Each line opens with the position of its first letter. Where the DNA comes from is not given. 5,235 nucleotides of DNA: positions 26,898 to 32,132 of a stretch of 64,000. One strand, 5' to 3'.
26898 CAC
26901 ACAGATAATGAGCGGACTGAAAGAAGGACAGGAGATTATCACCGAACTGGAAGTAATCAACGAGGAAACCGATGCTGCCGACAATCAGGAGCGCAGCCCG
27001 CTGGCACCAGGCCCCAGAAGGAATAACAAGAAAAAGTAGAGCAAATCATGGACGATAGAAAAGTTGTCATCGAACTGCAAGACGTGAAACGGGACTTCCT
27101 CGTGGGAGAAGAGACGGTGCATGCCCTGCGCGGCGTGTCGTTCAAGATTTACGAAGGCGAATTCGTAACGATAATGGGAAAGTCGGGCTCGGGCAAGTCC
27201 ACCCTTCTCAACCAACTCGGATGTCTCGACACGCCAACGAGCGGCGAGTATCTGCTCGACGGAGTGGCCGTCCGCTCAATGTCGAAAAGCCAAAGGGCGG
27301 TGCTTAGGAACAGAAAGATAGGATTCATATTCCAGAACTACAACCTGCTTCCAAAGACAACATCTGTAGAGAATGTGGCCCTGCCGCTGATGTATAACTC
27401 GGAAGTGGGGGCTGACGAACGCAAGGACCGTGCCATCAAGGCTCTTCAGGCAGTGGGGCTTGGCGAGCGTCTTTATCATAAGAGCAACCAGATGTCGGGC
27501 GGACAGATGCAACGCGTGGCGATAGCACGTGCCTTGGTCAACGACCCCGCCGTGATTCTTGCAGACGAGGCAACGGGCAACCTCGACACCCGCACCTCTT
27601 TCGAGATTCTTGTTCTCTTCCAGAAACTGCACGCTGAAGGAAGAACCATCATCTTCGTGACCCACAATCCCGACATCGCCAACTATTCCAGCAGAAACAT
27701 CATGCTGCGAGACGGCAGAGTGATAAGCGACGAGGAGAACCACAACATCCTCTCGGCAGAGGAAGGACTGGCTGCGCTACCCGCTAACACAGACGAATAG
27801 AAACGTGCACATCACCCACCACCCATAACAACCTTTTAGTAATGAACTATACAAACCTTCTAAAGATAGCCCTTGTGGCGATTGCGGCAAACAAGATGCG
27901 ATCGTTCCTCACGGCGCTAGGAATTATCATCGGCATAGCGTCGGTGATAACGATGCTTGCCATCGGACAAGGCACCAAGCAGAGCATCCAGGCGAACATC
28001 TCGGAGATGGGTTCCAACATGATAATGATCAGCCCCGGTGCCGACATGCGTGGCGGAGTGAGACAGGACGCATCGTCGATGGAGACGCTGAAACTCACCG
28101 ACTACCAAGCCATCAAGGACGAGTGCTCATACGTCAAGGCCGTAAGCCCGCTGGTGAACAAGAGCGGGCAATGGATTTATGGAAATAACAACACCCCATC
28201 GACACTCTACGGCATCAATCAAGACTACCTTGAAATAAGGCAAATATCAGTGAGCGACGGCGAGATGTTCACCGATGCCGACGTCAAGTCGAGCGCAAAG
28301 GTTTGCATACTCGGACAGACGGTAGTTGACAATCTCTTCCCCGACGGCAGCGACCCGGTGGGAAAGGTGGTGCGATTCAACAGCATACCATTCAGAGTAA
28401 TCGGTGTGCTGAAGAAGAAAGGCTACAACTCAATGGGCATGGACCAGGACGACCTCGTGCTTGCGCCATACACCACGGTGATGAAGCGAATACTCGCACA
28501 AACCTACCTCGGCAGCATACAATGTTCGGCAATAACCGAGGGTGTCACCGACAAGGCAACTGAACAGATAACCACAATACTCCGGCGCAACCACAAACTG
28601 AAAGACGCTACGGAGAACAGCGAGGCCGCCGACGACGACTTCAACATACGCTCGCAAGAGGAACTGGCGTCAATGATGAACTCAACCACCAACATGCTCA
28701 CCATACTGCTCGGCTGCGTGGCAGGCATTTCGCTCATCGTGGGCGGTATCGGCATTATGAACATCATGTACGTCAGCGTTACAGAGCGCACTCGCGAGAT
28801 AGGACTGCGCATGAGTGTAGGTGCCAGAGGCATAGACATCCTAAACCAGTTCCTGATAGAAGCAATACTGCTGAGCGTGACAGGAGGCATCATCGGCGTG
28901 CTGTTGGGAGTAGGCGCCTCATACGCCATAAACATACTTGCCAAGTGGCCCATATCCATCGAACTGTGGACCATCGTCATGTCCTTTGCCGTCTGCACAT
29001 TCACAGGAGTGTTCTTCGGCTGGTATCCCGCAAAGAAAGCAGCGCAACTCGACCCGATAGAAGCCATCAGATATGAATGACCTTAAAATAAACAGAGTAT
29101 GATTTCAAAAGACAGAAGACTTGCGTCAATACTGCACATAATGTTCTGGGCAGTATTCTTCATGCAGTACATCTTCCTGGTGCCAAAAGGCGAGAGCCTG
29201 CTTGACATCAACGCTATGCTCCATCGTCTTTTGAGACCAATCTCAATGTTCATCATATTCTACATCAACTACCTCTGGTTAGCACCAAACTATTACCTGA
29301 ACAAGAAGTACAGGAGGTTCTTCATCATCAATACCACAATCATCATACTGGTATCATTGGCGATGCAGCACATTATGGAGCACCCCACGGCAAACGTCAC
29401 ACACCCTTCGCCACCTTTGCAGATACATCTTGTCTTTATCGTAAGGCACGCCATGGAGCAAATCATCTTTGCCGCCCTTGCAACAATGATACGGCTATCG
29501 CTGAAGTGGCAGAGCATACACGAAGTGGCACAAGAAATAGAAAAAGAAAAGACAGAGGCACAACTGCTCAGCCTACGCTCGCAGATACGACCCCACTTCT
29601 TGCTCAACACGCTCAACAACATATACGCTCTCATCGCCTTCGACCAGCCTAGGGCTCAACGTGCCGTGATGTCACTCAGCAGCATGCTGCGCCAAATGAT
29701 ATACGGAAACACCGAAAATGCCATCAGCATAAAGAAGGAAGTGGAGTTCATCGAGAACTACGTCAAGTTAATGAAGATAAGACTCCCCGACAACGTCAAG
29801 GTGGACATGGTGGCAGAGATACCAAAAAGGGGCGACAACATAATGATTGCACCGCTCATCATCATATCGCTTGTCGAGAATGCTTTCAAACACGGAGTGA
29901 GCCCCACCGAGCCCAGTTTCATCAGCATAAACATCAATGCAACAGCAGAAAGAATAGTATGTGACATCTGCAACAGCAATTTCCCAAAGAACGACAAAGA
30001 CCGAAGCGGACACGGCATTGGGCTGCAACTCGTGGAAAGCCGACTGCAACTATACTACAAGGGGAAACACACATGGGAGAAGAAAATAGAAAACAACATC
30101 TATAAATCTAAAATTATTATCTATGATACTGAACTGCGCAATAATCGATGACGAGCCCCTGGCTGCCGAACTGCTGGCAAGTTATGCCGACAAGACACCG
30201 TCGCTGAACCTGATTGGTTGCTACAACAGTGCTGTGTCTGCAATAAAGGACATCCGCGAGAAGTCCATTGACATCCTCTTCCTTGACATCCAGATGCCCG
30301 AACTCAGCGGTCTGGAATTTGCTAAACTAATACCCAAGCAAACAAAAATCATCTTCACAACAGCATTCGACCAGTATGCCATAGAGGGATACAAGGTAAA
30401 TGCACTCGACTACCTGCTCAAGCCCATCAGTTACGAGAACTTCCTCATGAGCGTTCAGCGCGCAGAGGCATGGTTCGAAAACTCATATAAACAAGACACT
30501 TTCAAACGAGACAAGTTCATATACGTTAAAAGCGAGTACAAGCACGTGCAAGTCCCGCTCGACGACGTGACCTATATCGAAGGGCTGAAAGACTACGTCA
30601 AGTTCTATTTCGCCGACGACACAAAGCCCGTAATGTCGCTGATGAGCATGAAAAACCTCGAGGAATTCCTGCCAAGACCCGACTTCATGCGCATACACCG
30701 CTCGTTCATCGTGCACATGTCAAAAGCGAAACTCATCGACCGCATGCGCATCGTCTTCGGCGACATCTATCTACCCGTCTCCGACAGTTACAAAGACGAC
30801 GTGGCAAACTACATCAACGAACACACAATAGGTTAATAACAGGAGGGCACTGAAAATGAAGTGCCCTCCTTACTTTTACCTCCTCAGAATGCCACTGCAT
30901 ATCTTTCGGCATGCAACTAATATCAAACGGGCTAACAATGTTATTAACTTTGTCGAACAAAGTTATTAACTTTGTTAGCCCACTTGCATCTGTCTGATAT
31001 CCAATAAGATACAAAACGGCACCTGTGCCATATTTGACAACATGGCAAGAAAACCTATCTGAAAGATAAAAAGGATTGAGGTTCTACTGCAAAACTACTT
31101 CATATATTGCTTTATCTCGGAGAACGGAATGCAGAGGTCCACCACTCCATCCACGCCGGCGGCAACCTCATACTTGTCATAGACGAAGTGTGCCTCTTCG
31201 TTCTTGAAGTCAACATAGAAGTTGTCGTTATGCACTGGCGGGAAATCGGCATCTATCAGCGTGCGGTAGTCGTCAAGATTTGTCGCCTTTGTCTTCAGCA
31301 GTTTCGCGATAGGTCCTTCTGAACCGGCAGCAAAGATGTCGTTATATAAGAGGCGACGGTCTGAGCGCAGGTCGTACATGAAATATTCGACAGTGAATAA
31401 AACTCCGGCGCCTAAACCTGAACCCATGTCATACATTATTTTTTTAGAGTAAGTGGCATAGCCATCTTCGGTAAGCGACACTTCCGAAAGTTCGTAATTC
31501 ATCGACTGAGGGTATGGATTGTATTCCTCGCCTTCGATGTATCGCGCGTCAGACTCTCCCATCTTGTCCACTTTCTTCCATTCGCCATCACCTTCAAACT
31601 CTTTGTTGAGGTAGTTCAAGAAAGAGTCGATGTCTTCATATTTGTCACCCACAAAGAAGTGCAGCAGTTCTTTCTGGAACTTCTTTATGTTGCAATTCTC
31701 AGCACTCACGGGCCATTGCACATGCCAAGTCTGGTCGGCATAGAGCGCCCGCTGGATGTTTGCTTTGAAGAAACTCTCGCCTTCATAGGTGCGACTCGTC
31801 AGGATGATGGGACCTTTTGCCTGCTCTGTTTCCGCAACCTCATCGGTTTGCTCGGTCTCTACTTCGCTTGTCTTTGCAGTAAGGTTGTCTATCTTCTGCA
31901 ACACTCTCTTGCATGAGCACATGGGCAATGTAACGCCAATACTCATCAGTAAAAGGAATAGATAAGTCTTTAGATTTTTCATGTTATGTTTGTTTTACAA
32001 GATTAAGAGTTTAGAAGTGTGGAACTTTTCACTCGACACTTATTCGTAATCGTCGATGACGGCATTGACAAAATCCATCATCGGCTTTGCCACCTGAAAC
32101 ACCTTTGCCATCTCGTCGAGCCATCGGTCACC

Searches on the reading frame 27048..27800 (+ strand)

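Call 66: search_protein_families(library=pfam, proteins=[window:27048-27800:+], max_evalue=0.00001)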
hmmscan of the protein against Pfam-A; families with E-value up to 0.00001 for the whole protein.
window:27048-27800:+ (250 aa): 1 family
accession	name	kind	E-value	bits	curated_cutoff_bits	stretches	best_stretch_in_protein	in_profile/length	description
PF00005.33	ABC_tran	-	7.6e-34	117.7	25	1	27-176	1-136/137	ABC transporter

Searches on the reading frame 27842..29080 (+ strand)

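Call 66: search_protein_families(library=pfam, proteins=[window:27842-29080:+], max_evalue=0.00001)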
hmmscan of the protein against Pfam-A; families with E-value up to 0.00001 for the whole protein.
window:27842-29080:+ (412 aa): 2 families
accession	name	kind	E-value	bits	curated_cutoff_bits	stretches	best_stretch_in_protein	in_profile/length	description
PF12704.14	MacB_PCD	-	2.6e-50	172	27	1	21-245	1-206/207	MacB-like periplasmic core domain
PF02687.27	FtsX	-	6.5e-20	71.8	25.5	1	293-405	3-120/120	FtsX-like permease C-terminal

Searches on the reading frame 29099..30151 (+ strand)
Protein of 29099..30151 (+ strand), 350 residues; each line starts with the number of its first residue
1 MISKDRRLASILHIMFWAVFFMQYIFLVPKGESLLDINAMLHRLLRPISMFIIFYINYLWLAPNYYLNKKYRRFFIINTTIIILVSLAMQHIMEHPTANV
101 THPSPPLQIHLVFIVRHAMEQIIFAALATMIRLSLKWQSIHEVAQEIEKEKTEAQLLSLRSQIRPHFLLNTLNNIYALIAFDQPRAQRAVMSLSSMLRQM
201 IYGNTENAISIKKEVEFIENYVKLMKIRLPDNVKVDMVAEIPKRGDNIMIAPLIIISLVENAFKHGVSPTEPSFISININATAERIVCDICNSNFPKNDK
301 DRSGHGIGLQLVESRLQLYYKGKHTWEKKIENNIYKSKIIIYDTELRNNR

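Call 9: search_protein_families(library=pfam, proteins=[window:29099-30151:+])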
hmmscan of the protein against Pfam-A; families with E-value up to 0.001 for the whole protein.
window:29099-30151:+ (350 aa): 1 family
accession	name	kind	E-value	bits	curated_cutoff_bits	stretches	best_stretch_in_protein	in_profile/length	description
PF06580.19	His_kinase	-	2.9e-24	85.6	25.2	1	154-232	1-80/81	Histidine kinase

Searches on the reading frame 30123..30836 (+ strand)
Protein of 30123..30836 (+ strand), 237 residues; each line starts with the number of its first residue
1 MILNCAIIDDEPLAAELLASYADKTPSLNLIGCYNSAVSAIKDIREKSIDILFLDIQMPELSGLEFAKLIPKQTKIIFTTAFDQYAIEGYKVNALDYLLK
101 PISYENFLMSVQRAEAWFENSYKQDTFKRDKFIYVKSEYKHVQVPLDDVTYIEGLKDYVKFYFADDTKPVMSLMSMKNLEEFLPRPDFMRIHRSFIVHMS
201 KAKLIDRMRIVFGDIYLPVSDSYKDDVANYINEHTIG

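Call 9: search_protein_families(library=pfam, proteins=[window:30123-30836:+])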
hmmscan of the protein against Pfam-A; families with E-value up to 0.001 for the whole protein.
window:30123-30836:+ (237 aa): 2 families
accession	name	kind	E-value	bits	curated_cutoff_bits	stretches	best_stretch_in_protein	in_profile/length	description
PF00072.30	Response_reg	-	2e-18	67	30.2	1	7-109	3-108/111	Response regulator receiver domain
PF04397.21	LytTR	-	4.9e-16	59.2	22.6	1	141-230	3-96/98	LytTr DNA-binding domain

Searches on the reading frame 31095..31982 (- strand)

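Call 9: search_protein_families(library=pfam, proteins=[window:31095-31982:-])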
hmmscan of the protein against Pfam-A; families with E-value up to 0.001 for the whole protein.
window:31095-31982:- (295 aa): 1 family
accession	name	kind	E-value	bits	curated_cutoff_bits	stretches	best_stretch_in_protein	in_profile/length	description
PF11738.13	DUF3298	-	2e-08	35.5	24.1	1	214-288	1-84/84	Protein of unknown function (DUF3298)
